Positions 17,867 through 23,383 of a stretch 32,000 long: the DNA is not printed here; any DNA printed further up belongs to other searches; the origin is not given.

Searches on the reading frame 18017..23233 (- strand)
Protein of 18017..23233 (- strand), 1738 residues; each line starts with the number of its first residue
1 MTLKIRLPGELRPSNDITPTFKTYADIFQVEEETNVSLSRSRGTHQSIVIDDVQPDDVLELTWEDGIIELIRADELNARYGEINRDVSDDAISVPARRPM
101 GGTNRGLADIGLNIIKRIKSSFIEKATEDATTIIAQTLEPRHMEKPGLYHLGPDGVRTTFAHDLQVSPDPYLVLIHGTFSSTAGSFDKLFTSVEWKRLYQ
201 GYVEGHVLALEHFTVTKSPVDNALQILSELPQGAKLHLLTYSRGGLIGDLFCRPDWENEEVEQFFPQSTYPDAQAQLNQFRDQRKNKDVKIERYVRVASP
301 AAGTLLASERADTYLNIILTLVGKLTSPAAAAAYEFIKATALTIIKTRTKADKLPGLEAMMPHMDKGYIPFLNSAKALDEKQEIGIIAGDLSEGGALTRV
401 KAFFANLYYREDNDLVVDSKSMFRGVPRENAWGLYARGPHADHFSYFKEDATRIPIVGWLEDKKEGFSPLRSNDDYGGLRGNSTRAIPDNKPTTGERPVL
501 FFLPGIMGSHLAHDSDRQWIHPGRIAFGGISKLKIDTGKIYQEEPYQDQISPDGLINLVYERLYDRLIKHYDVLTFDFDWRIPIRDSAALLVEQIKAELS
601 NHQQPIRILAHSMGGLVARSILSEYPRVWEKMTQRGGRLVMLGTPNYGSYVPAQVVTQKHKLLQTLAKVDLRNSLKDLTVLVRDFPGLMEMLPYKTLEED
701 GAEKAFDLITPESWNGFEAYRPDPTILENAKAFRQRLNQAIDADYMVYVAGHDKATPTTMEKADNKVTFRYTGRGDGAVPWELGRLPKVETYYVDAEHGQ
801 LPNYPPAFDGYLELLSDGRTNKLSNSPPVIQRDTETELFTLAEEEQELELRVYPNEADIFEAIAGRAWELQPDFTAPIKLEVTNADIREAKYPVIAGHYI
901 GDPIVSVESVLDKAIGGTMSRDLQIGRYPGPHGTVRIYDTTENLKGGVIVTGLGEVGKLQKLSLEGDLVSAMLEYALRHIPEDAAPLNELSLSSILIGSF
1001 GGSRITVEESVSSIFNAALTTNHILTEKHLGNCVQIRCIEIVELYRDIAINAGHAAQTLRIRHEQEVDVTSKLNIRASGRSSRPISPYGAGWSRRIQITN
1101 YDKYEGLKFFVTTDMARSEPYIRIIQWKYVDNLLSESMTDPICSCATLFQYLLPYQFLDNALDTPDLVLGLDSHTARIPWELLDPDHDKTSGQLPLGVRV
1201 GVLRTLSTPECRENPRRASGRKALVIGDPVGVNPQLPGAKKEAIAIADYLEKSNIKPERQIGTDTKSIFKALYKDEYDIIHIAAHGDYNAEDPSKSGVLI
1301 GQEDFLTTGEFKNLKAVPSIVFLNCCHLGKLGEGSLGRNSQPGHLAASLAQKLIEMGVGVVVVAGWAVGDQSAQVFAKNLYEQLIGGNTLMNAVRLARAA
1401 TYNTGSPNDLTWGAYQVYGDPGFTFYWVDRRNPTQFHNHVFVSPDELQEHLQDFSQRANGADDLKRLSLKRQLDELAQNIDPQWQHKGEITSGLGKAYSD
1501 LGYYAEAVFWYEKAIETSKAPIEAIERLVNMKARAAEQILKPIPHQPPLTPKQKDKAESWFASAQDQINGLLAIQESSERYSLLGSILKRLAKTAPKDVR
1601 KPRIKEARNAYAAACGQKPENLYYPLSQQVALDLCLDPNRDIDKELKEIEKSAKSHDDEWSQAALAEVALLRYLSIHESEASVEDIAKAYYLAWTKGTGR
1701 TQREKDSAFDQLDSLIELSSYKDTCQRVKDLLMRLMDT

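Call 8: search_protein_families(library=pfam, proteins=[window:18017-23233:-], max_evalue=0.001)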
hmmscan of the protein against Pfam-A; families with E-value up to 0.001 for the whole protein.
window:18017-23233:- (1738 aa): 7 families
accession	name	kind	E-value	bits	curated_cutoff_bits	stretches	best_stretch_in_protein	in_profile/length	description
PF24096.1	DUF7379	-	1.9e-32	113.2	33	3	172-251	1-87/191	Domain of unknown function (DUF7379)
PF12770.12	CHAT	-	2.9e-30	106.2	24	1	1146-1420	5-289/289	CHAT domain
PF20308.4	TPR-S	-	1.8e-10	41.8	27.6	1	1504-1628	2-97/102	Tetratricopeptide Repeats-Sensor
PF02450.21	LCAT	-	2.7e-06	27.3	21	1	573-693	87-203/392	Lecithin:cholesterol acyltransferase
PF13181.12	TPR_8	-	0.00018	21.9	25.7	1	1494-1518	7-31/34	Tetratricopeptide repeat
PF12146.15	Hydrolase_4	-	0.00022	21.1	27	1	585-632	60-104/239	Serine aminopeptidase, S33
PF07819.20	PGAP1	-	0.00023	21.4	24.3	0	598-654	85-137/233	PGAP1-like alpha/beta domain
